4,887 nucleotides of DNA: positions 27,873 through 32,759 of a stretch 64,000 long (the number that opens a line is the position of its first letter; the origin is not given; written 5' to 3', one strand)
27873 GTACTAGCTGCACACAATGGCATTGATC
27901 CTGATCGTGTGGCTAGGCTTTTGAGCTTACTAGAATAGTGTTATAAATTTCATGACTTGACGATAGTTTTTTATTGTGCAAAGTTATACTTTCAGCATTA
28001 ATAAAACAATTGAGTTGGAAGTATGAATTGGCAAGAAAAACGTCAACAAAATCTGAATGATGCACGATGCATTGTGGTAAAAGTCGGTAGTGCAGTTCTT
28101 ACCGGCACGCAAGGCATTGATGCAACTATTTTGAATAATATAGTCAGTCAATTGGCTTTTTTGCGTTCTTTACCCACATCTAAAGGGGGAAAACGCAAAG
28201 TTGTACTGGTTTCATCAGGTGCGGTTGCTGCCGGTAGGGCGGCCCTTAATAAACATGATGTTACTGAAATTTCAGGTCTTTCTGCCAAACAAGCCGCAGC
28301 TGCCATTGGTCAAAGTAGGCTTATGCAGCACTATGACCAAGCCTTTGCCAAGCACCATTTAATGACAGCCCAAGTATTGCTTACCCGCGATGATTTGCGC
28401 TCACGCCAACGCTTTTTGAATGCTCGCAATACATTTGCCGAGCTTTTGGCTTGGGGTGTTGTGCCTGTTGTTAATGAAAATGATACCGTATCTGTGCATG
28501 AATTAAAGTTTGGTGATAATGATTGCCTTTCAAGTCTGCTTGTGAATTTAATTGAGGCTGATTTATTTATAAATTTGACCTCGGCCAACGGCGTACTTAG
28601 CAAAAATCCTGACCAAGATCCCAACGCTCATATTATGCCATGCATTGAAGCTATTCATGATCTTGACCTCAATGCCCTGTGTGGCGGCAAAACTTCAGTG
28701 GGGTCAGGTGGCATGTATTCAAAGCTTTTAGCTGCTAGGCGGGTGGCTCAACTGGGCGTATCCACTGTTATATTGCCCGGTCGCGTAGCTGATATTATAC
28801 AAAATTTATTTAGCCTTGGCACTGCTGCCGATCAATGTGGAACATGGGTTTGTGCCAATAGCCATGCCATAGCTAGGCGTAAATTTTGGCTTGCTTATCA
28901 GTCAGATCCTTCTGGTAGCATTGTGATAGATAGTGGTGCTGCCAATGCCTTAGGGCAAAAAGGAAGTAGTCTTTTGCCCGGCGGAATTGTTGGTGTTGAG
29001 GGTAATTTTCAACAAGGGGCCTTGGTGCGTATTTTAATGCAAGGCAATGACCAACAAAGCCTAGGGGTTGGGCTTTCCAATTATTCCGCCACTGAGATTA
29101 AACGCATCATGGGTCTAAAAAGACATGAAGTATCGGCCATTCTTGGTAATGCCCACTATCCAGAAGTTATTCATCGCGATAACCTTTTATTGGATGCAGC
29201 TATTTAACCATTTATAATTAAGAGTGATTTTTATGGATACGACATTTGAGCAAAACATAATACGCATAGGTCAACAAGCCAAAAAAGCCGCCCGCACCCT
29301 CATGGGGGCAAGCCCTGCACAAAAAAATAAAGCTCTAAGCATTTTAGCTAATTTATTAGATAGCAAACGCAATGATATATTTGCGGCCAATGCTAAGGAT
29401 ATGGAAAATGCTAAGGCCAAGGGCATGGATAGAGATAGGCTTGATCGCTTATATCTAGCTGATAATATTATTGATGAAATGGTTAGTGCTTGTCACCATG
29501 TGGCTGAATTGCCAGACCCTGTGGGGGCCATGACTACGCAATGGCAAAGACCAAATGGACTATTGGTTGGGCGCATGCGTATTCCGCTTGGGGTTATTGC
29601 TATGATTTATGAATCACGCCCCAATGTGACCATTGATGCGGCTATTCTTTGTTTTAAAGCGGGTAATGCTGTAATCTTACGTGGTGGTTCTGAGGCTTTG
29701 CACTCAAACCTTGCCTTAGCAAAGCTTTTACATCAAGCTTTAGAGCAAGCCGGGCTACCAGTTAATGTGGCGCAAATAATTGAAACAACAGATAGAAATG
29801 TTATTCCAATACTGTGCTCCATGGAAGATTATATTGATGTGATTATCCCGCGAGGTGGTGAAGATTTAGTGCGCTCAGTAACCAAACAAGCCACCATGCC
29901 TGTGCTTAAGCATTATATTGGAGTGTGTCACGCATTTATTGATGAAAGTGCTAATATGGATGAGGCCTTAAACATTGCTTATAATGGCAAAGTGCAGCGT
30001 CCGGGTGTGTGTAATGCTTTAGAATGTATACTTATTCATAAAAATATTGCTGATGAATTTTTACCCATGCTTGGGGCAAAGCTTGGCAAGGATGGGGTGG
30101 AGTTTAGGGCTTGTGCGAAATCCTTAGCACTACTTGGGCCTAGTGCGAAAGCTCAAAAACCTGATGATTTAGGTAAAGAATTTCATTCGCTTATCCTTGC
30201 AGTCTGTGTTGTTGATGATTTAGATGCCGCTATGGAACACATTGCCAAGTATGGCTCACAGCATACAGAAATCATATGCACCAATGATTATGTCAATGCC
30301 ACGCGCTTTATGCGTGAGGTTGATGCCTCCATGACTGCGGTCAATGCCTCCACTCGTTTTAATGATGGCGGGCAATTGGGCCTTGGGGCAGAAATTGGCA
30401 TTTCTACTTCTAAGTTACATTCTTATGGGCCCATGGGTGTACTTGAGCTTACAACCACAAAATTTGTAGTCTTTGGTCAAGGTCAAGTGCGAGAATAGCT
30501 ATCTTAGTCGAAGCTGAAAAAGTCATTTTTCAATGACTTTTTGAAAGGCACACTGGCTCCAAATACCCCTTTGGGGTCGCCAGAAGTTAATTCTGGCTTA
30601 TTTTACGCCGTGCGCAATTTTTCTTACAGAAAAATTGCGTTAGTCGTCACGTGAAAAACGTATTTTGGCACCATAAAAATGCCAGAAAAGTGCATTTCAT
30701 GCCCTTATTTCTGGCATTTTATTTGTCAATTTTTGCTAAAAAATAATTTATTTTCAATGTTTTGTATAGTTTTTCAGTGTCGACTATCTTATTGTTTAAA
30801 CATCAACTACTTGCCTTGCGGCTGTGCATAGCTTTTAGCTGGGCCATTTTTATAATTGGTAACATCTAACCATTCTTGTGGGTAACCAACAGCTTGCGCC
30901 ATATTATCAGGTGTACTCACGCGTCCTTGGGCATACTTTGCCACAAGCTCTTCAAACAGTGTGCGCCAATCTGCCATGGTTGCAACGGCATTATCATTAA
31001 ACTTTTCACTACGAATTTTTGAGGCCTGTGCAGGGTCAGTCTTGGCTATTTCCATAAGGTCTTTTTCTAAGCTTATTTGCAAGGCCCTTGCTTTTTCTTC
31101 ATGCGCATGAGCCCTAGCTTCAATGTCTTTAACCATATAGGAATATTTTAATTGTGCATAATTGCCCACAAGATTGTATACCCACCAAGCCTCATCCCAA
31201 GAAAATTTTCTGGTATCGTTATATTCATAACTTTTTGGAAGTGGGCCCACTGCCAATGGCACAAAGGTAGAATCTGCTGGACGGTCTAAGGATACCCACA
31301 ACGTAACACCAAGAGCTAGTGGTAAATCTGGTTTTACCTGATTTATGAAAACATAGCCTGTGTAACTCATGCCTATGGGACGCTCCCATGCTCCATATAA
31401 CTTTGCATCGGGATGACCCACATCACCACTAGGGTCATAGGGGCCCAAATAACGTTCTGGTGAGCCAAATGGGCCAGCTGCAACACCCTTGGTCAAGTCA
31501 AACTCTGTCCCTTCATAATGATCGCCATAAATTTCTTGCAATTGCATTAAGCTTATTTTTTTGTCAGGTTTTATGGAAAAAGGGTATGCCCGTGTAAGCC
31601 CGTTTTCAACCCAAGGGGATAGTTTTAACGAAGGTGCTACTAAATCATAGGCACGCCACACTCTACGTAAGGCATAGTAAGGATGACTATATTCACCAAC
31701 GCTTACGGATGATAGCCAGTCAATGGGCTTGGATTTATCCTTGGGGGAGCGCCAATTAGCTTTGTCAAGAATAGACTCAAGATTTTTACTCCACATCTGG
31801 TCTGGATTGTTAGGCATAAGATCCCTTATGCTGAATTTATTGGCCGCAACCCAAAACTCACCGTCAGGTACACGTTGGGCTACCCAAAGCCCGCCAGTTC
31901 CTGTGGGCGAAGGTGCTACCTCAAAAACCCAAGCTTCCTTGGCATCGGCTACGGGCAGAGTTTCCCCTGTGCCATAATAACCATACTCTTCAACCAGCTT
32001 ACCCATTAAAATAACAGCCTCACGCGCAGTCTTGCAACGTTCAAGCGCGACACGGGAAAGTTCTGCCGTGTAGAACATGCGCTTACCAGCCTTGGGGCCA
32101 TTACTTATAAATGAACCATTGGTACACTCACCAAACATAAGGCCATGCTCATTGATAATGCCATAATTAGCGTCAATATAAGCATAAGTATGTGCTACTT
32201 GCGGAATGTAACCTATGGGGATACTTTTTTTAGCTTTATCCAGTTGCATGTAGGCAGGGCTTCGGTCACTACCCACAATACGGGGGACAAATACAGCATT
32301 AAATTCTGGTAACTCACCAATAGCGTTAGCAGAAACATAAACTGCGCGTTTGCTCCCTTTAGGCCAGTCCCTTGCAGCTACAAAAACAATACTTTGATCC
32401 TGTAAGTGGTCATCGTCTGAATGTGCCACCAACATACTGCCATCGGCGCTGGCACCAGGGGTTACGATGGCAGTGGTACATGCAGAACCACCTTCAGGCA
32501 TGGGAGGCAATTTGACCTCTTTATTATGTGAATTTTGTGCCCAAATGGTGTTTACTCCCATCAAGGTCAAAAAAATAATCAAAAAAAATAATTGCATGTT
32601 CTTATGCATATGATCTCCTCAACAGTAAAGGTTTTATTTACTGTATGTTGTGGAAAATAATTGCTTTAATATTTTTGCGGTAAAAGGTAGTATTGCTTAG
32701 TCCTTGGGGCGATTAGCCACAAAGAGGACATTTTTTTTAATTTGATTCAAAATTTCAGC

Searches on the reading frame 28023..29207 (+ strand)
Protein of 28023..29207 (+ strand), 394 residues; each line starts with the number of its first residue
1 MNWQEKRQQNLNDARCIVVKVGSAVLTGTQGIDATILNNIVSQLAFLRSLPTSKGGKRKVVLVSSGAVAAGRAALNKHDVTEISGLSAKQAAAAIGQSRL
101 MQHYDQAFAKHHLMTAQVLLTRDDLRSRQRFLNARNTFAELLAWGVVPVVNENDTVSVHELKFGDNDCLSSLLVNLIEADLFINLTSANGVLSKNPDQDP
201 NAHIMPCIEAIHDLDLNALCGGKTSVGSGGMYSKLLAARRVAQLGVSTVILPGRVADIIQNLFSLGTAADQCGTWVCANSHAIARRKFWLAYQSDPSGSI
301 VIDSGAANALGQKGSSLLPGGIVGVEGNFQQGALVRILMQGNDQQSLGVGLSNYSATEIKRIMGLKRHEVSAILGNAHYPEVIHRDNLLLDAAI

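Call 24: search_protein_families(library=ncbifam, proteins=[window:28023-29207:+], max_evalue=1e-10)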
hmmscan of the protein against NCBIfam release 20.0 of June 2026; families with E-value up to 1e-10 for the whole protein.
window:28023-29207:+ (394 aa): 2 families
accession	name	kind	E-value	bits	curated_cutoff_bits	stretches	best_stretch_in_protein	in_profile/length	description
TIGR01027.1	proB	equivalog_domain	6.1e-111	371.1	186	1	17-389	3-362/363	glutamate 5-kinase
TIGR01092.1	P5CS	equivalog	1.8e-36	125.7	796.75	1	11-264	4-265/715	delta l-pyrroline-5-carboxylate synthetase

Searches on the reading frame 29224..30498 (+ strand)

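Call 24: search_protein_families(library=ncbifam, proteins=[window:29224-30498:+], max_evalue=1e-10)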
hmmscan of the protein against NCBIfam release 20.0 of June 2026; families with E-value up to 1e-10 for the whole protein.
window:29224-30498:+ (424 aa): 8 families
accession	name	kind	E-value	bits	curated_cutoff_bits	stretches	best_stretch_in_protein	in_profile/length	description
NF001221.0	PRK00197.1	equivalog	4.2e-172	572.6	289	1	9-424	4-418/418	glutamate-5-semialdehyde dehydrogenase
TIGR00407.1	proA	equivalog_domain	1.3e-137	458.9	317.45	1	19-413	1-398/398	glutamate-5-semialdehyde dehydrogenase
TIGR01092.1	P5CS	equivalog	2.9e-96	323.3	796.75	1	15-422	291-694/715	delta l-pyrroline-5-carboxylate synthetase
TIGR02518.1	EutH_ACDH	equivalog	2e-14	53.3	620.1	1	116-278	99-262/488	acetaldehyde dehydrogenase (acetylating)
NF052305.1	DioxValDhHalo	equivalog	3.3e-14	52.6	750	0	118-283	138-304/483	2,5-dioxovalerate dehydrogenase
NF010378.0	PRK13805.1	equivalog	5.9e-14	50.9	951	1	121-281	110-271/872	bifunctional acetaldehyde-CoA/alcohol dehydrogenase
NF040648.1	lactal_redase_Meth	equivalog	6.1e-13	48.6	650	0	110-283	121-294/463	lactaldehyde dehydrogenase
NF047625.1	AcylSulfactDhSauS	equivalog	9.4e-13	47.7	600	0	120-284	101-265/464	acylating sulfoacetaldehyde dehydrogenase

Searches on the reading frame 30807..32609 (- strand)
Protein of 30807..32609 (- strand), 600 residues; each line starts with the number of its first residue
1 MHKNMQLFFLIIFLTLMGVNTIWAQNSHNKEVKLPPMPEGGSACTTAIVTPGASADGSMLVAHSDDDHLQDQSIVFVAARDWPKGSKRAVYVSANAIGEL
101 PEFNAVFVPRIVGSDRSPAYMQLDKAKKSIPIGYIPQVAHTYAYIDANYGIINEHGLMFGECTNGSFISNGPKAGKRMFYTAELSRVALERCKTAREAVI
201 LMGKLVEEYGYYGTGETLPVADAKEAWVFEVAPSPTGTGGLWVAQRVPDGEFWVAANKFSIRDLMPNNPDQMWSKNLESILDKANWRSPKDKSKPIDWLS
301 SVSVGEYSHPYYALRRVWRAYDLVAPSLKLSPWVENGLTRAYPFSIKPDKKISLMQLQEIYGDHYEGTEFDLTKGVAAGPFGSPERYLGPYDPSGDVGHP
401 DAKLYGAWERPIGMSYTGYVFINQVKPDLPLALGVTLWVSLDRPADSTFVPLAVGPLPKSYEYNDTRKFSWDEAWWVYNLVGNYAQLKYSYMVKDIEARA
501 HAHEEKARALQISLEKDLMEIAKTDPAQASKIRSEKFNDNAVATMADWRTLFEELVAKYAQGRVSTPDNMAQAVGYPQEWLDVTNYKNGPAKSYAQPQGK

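Call 24: search_protein_families(library=ncbifam, proteins=[window:30807-32609:-], max_evalue=1e-10)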
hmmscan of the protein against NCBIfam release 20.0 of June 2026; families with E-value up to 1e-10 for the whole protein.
window:30807-32609:- (600 aa): 1 family
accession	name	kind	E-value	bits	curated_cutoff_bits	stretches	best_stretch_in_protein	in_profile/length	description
NF033678.1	C69_fam_dipept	equivalog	1.9e-48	165.7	250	2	184-372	120-296/464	C69 family dipeptidase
